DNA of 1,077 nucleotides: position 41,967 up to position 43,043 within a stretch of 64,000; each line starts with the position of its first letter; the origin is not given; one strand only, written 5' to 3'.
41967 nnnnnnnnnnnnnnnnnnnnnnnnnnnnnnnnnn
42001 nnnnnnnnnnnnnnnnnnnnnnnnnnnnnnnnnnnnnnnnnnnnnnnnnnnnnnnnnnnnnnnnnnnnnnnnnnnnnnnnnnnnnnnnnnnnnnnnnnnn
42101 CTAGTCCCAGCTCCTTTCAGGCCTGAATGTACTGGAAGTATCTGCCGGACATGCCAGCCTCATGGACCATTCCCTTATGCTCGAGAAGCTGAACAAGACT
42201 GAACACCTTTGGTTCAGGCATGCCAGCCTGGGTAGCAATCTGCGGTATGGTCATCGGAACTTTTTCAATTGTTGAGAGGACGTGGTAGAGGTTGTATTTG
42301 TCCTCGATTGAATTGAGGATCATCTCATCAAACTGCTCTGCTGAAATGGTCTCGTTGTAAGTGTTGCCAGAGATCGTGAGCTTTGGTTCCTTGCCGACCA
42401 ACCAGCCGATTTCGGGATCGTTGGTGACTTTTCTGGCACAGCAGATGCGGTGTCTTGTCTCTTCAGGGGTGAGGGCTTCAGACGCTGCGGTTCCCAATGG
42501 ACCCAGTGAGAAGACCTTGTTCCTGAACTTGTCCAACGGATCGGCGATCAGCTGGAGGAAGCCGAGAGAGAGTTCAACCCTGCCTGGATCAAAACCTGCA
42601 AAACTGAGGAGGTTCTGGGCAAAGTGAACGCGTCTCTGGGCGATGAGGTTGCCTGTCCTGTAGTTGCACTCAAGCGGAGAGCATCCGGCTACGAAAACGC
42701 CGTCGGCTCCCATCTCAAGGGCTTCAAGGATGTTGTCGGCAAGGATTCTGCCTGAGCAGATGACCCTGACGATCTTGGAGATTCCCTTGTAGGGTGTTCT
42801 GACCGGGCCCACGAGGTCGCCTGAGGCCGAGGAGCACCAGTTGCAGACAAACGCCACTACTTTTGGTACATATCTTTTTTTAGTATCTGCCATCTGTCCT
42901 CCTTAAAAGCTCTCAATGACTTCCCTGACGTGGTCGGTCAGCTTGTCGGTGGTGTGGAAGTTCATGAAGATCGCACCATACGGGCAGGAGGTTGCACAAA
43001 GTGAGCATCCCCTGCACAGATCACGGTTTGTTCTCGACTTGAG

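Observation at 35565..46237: Composite Hdr-Flx-Mvh cluster with a doubled HdrA and two MvhD copies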

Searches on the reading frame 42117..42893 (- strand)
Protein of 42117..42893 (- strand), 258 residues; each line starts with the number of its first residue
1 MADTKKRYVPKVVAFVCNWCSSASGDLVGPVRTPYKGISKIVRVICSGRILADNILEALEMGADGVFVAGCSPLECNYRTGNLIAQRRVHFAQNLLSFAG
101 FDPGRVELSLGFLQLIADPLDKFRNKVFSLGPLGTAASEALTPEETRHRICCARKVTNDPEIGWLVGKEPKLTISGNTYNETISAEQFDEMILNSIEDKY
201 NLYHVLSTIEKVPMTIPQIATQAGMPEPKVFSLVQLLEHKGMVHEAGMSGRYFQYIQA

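Call 3: search_protein_families(library=pfam, proteins=[window:42117-42893:-], max_evalue=0.001)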
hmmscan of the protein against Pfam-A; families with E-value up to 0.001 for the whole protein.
window:42117-42893:- (258 aa): 3 families
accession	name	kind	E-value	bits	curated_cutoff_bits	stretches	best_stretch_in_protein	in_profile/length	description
PF02662.21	FlpD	-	1.8e-29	102.7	22.3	1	12-109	1-98/123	Methyl-viologen-reducing hydrogenase, delta subunit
PF09339.16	HTH_IclR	-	8.5e-05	22.7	22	1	213-244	18-49/52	IclR helix-turn-helix domain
PF01978.25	TrmB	-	0.00028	21.1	25.6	1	210-254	19-63/68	Sugar-specific transcriptional regulator TrmB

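Call 4: search_protein_families(library=ncbifam, proteins=[window:42117-42893:-], max_evalue=0.001)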
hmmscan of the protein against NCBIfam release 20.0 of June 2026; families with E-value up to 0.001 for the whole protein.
window:42117-42893:- (258 aa): 3 families
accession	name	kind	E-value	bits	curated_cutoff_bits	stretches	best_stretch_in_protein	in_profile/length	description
NF040770.1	hetero_SS_HdrA2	exception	6.7e-29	100.6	1100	1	4-109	642-747/777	CoB-CoM heterodisulfide reductase HdrA2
NF045873.1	F420_non_VhuD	exception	1.2e-21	77.1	215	1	11-110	3-102/132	F420-non-reducing hydrogenase iron-sulfur subunit VhuD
NF041891.1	hdrA_Methbact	equivalog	6.8e-05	21.3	1300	1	4-127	638-758/762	ferredoxin:CoB-CoM heterodisulfide reductase subunit HdrA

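Call 31: find_homologous_proteins(query=window:42117-42893:-, max_evalue=0.00001)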
Query window:42117-42893:- (258 aa): 47 proteins with E <= 0.00001 among 779 candidates.
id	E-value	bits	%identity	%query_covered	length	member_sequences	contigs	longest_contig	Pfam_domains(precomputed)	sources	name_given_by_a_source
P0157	6.0e-156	535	91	100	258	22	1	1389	PF02662.22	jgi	jgi:F420-non-reducing hydrogenase iron-sulfur subunit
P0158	6.1e-118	411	69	97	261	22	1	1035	PF02662.22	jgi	-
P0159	1.1e-113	397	65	98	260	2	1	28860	PF02662.22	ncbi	-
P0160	4.4e-111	388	63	98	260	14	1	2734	PF02662.22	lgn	-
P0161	2.0e-109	383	64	100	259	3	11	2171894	PF02662.22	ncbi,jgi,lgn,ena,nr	ncbi:MAG TPA: hydrogenase iron-sulfur subunit [Caldisericia bacterium]|nr:hydrogenase iron-sulfur su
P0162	2.3e-101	357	60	100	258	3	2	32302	PF02662.22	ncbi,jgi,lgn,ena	jgi:F420-non-reducing hydrogenase iron-sulfur subunit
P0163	2.3e-100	353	61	100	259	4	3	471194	PF02662.22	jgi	jgi:F420-non-reducing hydrogenase iron-sulfur subunit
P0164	2.6e-100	353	61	100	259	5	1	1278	PF02662.22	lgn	-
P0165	1.2e-80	289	63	78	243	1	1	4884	PF02662.22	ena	-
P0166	1.3e-37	148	63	38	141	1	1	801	PF02662.22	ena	-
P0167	1.7e-32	131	32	91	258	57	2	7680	PF02662.22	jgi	jgi:coenzyme F420-reducing hydrogenase delta subunit/predicted transcriptional regulator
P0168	8.6e-26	109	46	52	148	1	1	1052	PF02662.22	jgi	jgi:F420-non-reducing hydrogenase iron-sulfur subunit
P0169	4.9e-24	103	45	48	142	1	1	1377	PF02662.22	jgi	jgi:coenzyme F420-reducing hydrogenase delta subunit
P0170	9.8e-24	102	44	49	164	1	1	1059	PF02662.22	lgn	-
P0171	1.2e-23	102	45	56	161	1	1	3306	PF02662.22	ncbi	ncbi:MAG: hydrogenase iron-sulfur subunit, partial [Armatimonadota bacterium]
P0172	1.5e-23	102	44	50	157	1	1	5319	PF02662.22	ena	-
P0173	1.5e-23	102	44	49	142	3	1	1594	PF02662.22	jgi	jgi:F420-non-reducing hydrogenase iron-sulfur subunit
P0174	1.6e-23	102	45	49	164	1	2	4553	PF02662.22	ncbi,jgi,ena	-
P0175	2.3e-23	101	43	51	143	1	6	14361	PF02662.22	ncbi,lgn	-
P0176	5.4e-23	100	41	51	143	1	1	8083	PF02662.22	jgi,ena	jgi:coenzyme F420-reducing hydrogenase delta subunit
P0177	6.6e-23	100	43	53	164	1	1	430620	PF02662.22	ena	-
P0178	7.5e-23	99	41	51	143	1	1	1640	PF02662.22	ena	-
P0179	8.0e-23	99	41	51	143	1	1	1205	PF02662.22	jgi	-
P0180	8.0e-23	99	41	51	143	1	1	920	PF02662.22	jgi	jgi:coenzyme F420-reducing hydrogenase delta subunit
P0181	1.0e-22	99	43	49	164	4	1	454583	PF02662.22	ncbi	-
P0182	1.2e-22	99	40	56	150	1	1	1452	PF02662.22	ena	-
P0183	1.3e-22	99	42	51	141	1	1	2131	PF02662.22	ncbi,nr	ncbi:hydrogenase iron-sulfur subunit [bacterium]|nr:hydrogenase iron-sulfur subunit [bacterium]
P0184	2.2e-22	98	42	51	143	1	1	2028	PF02662.22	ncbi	-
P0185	5.7e-22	96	42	50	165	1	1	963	PF02662.22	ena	-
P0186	5.9e-22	96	42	52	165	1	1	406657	PF02662.22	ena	-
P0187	8.8e-22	96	41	53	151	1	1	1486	PF02662.22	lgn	-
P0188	1.0e-21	96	42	52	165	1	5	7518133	PF02662.22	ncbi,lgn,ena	-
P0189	1.4e-21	95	42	51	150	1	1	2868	PF02662.22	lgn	-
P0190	1.4e-21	95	42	52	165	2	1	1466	PF02662.22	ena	-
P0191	2.2e-21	95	44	40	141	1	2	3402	PF02662.22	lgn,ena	-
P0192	3.1e-21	94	41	50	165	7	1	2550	PF02662.22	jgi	-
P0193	7.4e-21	93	38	52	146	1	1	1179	PF02662.22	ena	-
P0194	1.6e-19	89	41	48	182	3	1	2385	PF02662.22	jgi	jgi:F420-non-reducing hydrogenase iron-sulfur subunit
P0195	2.8e-19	88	38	50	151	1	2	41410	PF02662.22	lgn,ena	-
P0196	4.0e-19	87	38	50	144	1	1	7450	PF02662.22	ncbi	-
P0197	6.6e-19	86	38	51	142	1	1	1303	PF02662.22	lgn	-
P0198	6.7e-19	86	36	55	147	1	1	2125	PF02662.22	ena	-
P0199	7.8e-19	86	38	48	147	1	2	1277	PF02662.22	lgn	-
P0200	1.2e-18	86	37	50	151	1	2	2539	PF02662.22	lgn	-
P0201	1.3e-18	85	37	48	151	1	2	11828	PF02662.22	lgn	-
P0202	3.4e-18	84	41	39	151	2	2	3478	PF02662.22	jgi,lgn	jgi:coenzyme F420-reducing hydrogenase delta subunit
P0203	1.2e-15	76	37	49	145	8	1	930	PF02662.22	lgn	-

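Call 32: find_encoding_contigs(protein=P0167, flank=8000, max_places=3)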
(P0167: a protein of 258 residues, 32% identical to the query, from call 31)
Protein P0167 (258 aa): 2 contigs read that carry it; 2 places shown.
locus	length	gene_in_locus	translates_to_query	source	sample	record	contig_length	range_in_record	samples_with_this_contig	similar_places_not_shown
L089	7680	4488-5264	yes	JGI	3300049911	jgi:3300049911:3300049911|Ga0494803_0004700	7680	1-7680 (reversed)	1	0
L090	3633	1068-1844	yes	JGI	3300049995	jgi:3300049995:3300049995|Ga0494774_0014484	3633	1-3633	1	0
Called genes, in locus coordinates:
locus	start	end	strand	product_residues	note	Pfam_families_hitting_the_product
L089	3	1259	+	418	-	?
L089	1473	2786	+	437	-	PF00070:Pyr_redox (faint), PF00890:FAD_binding_2 (weak), PF01266:DAO (weak), PF07992:Pyr_redox_2 (weak), PF12831:FAD_oxidored, PF13450:NAD_binding_8 (weak), PF00037:Fer4 (weak), PF07992:Pyr_redox_2 (weak), +2 more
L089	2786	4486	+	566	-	PF00890:FAD_binding_2 (weak), PF07992:Pyr_redox_2, PF13450:NAD_binding_8, PF00037:Fer4, PF13237:Fer4_10, PF14697:Fer4_21, PF12838:Fer4_7, PF13187:Fer4_9, +7 more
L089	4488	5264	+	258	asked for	PF02662:FlpD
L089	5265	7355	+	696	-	PF07992:Pyr_redox_2 (weak), PF12831:FAD_oxidored (weak), PF13237:Fer4_10 (weak), PF13187:Fer4_9, PF07992:Pyr_redox_2, PF00890:FAD_binding_2, PF12831:FAD_oxidored, PF13450:NAD_binding_8, +17 more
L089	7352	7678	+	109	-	?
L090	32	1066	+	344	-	PF13484:Fer4_16 (faint), PF00037:Fer4, PF12797:Fer4_2 (weak), PF12837:Fer4_6 (weak), PF12838:Fer4_7, PF13187:Fer4_9, PF13237:Fer4_10, PF14697:Fer4_21, +1 more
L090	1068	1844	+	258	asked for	PF02662:FlpD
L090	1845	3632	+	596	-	?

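Call 38: search_solved_structures(query=window:42117-42893:-, max_evalue=0.01, show_alignments=2)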
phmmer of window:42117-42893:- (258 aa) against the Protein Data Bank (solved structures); distinct sequences matched with E-value up to 0.01: 6.
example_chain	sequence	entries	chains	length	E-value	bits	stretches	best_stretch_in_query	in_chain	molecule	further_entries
8rvu_F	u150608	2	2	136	5.1e-24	88.4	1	8-134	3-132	Methyl viologen-reducing hydrogenase, subunit D-related protein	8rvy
8rvv_F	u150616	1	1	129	1.7e-23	86.6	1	9-107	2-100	Methyl viologen-reducing hydrogenase, subunit D-related protein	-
5odc_D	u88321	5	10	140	4.8e-23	85.2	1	8-133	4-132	Methyl-viologen reducing hydrogenase subunit D | Methyl-viologen reducing hydrogenase, subunit D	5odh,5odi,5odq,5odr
7bkb_F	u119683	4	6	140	8.3e-21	77.8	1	8-109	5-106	F420-non-reducing hydrogenase subunit D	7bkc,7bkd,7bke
9sw2_D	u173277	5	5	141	5.3e-18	68.7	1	11-107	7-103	F420-non-reducing hydrogenase iron-sulfur subunit D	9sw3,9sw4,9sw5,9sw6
9sfi_K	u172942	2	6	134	1.8e-16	63.7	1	10-109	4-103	F420-non-reducing hydrogenase subunit delta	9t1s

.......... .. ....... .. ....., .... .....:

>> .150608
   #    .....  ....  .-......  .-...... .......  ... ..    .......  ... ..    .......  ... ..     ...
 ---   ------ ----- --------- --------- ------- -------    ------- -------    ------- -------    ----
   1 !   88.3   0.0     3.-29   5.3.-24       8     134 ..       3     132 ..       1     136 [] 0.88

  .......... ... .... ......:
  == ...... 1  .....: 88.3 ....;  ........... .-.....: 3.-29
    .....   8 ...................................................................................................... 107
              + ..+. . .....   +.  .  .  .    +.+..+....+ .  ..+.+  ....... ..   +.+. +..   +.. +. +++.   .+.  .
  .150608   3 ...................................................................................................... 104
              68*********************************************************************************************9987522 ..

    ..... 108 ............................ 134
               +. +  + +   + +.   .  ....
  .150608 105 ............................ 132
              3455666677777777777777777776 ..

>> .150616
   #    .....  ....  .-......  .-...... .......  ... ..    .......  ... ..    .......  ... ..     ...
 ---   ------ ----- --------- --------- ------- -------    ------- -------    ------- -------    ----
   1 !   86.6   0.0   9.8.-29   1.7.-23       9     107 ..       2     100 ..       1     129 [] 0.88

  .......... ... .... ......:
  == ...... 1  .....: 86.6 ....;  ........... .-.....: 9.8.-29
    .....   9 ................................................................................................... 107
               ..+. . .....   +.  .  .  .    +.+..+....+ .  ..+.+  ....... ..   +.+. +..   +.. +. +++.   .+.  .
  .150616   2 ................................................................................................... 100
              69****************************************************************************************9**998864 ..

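Call 58: predict_structure(alignment_id=A3)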
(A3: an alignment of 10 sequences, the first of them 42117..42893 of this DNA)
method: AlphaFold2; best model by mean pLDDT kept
length: 258 residues; sequences in the alignment: 10
mean_pLDDT: 79.5   pTM: 0.76
mean pLDDT of the five models: 79.5, 78.7, 76.2, 74.4, 72.2
residues with pLDDT >= 90: 54; 70-90: 151; 50-70: 38; < 50: 15
segments of 3 or more residues with pLDDT < 50: 1-4, 28-33
pLDDT, mean of each block of 10 residues (from residue 1): 59 83 52 57 83 92 90 71 83 90 92 71 90 87 89 90 81 81 84 89 86 79 88 86 60 50
secondary structure, 60 per line:
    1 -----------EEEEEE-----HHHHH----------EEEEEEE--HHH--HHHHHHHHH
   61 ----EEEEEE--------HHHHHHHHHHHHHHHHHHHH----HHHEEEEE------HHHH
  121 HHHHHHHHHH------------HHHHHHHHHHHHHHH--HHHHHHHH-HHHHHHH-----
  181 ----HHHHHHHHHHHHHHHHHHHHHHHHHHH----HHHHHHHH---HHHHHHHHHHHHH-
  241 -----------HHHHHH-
elements in order: E12-17 H23-27 E38-44 H52-60 E65-70 H79-98 E106-110 H117-130 H143-157 H160-167 H169-175 H185-211 H216-223 H227-239 H252-257

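Call 62: fold_search(model_id=the predicted structure, library=pdb)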
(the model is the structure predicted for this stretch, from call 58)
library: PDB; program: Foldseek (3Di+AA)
matches with E <= 10: 770; with E <= 0.001: 4
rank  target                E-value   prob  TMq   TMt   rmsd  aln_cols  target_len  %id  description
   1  5odh_D                1.0e-09  1.00  0.42  0.77   3.2       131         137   38  Heterodisulfide reductase / [NiFe]-hydrogenase complex from Methanothermococcus thermolithotrophicus soaked with heter (released 2017-08-30)
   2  5odc_D                2.0e-09  1.00  0.42  0.76   3.2       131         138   38  Heterodisulfide reductase / [NiFe]-hydrogenase complex from Methanothermococcus thermolithotrophicus at 2.3 A resoluti (released 2017-08-30)
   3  8rvu_F                4.7e-09  1.00  0.43  0.82   3.2       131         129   38  CryoEM structure of the Elp-Hdr complex of Methanothermobacter marburgensis state 2 (composite structure) (released 2025-05-14)
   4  7bkb_F                3.3e-08  1.00  0.42  0.77   3.3       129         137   36  Formate dehydrogenase - heterodisulfide reductase - formylmethanofuran dehydrogenase complex from Methanospirillum hun (released 2021-09-29)
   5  1kz6_C                5.6e-02  0.85  0.26  0.42  13.2       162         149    9  Mutant enzyme W63Y/L119F Lumazine Synthase from S.pombe (released 2002-07-24)
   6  6njo_D                7.7e-02  0.18  0.19  0.13  19.7       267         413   15  Structure of the assembled ATPase EscN from the enteropathogenic E. coli (EPEC) type III secretion system (released 2019-02-20)
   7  3ipr_B                8.1e-02  0.60  0.24  0.34   7.8       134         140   14  Crystal structure of the Enterococcus faecalis gluconate specific EIIA phosphotransferase system component (released 2009-09-15)
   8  1kz9_A                1.0e-01  0.94  0.31  0.49   5.5       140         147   16  Mutant Enzyme L119F Lumazine Synthase from S.pombe (released 2002-07-24)
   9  1kz6_A                1.1e-01  0.75  0.27  0.43  12.6       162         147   10  Mutant enzyme W63Y/L119F Lumazine Synthase from S.pombe (released 2002-07-24)
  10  6fxw                  1.1e-01  0.72  0.28  0.41   7.2       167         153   13  Structure of Leishmania infantum type B ribose 5-phosphate isomerase (released 2019-05-22)
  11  1kz4_C                1.2e-01  0.72  0.27  0.42  17.0       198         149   13  Mutant enzyme W63Y Lumazine Synthase from S.pombe (released 2002-07-24)
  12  1kz6_E                1.3e-01  0.72  0.27  0.42   9.4       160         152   12  Mutant enzyme W63Y/L119F Lumazine Synthase from S.pombe (released 2002-07-24)
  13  9yl5_C                1.4e-01  0.66  0.26  0.41   9.5       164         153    9  Crystal Structure of 6,7-dimethyl-8-ribityllumazine synthase from Bordetella pertussis in complex with 5-amino-6-(D-ri (released 2025-10-22)
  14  1kz4_A                1.6e-01  0.63  0.27  0.42   9.3       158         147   14  Mutant enzyme W63Y Lumazine Synthase from S.pombe (released 2002-07-24)
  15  1xn1_J                1.6e-01  0.54  0.25  0.40  11.5       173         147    9  Crystal Structure Of Lumazine Synthase From Brucella Abortus (Orthorhombic Form At 3.05 Angstroms) (released 2005-09-27)
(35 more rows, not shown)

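Call 71: search_protein_representatives(alignment_id=A3)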
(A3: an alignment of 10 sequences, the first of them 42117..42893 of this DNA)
Query: 10 sequences, 259 profile positions. Proteins with E-value up to 0.001 (for the whole library): 4156; up to 1e-10: 2227; up to 1e-30: 301. The best 150 are listed.
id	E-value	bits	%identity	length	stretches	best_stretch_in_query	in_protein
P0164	2.5e-137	472.7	-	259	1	1-259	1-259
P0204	5.1e-70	252.1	-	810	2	10-255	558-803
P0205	7.0e-66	238.5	-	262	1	8-256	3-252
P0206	1.7e-64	234.0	-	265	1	5-249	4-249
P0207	6.6e-64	232.1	-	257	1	8-258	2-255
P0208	1.6e-63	230.8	-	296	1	8-244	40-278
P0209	9.2e-63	228.3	-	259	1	8-258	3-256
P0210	2.0e-62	227.2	-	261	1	2-253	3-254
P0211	1.7e-61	224.2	-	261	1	8-256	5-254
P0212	1.0e-59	218.3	-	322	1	15-249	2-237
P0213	2.5e-58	213.8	-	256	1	9-254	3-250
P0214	7.2e-58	212.3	-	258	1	5-252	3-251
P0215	4.0e-57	209.8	-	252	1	7-253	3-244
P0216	2.9e-55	203.7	-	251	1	6-253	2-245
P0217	6.0e-55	202.7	-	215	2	9-99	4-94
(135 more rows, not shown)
